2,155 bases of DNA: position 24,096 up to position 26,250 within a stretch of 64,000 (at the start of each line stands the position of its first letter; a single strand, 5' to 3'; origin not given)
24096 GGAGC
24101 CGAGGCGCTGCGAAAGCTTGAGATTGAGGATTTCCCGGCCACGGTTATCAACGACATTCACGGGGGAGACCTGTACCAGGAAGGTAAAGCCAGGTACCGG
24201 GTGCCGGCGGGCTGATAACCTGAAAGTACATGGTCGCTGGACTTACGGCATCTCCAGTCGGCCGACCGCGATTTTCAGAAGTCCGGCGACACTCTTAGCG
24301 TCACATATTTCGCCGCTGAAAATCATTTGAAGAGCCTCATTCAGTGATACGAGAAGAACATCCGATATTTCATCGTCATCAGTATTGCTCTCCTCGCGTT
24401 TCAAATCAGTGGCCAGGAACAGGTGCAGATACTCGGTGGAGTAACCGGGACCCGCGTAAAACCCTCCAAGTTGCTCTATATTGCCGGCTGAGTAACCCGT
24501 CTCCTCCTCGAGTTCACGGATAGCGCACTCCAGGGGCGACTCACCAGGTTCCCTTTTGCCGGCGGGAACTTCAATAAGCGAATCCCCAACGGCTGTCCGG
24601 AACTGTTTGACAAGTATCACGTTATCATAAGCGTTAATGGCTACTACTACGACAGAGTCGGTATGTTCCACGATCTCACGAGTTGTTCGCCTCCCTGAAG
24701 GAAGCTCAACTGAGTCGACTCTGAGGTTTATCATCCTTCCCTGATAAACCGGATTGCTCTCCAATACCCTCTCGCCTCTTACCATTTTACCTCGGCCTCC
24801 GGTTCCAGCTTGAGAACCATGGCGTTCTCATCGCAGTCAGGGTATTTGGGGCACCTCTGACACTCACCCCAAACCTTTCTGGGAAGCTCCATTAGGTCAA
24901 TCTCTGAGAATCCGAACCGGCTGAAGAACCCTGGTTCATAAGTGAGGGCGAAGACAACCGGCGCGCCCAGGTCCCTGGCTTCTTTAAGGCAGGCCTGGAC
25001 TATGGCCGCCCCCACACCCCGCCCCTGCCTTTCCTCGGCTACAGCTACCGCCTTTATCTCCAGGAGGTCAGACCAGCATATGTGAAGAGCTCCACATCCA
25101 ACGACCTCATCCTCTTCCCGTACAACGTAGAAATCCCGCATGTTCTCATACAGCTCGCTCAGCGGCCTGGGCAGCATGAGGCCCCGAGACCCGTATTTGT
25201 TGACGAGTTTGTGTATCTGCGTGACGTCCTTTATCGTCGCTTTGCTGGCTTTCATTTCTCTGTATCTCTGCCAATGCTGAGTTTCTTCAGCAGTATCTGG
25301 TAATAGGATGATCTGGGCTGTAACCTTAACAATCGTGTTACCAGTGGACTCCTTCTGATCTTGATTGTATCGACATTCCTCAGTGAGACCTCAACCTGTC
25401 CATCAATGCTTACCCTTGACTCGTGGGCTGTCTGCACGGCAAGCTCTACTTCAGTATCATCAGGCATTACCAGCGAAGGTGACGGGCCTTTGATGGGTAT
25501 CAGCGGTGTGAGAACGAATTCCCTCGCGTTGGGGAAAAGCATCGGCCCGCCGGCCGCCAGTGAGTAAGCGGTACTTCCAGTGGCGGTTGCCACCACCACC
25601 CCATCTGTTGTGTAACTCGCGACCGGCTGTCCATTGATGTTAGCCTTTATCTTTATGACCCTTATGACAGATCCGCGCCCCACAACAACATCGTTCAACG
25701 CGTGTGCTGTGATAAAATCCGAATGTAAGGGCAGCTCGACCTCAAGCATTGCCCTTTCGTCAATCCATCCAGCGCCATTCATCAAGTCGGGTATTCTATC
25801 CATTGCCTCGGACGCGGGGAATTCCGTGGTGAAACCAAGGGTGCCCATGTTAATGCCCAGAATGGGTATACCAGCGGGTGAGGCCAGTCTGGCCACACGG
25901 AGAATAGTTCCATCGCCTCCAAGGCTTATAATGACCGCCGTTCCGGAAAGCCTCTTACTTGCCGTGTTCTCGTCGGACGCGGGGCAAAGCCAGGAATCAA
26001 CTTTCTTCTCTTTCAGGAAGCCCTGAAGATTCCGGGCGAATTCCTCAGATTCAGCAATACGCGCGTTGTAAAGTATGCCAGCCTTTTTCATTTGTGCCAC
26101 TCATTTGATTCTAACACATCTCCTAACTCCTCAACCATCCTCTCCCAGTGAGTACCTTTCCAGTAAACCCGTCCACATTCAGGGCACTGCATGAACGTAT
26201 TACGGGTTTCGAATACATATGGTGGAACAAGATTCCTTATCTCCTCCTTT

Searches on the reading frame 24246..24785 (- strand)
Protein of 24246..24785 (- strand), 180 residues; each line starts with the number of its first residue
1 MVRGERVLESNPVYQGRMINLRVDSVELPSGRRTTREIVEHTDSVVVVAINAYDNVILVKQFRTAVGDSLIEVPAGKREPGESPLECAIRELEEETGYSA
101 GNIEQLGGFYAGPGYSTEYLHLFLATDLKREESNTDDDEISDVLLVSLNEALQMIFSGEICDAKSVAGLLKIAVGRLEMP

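Call 52: search_protein_families(library=pfam, proteins=[window:24246-24785:-], max_evalue=0.0001)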
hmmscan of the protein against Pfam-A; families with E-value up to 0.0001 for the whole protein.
window:24246-24785:- (180 aa): 1 family
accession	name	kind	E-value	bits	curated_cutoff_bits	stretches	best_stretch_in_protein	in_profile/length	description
PF00293.34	NUDIX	-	1.3e-21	77.5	21.1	1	41-154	2-119/134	NUDIX domain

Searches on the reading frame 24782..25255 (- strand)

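Call 52: search_protein_families(library=pfam, proteins=[window:24782-25255:-], max_evalue=0.0001)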
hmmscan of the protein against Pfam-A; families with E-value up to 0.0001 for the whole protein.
window:24782-25255:- (158 aa): 4 families
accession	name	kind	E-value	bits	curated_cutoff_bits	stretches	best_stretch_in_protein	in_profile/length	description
PF00583.31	Acetyltransf_1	-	4.1e-14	53.3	20.7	1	39-116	33-116/116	Acetyltransferase (GNAT) family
PF13508.13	Acetyltransf_7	-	9.7e-13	48.8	27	1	41-118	4-84/84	Acetyltransferase (GNAT) domain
PF13527.13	Acetyltransf_9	-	1.1e-07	32.3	25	1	34-117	36-125/127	Acetyltransferase (GNAT) domain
PF13673.13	Acetyltransf_10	-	1.5e-07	31.8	23.6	1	37-120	28-111/128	Acetyltransferase (GNAT) domain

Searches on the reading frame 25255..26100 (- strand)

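Call 52: search_protein_families(library=pfam, proteins=[window:25255-26100:-], max_evalue=0.0001)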
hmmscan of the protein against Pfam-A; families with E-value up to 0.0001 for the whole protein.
window:25255-26100:- (282 aa): 2 families
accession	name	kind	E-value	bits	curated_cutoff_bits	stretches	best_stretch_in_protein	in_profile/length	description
PF20143.4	NAD_kinase_C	-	5e-26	91.3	23.7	1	135-258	1-124/126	ATP-NAD kinase C-terminal domain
PF01513.26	NAD_kinase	-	4.8e-18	66.2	25.5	1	43-109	60-128/130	ATP-NAD kinase N-terminal domain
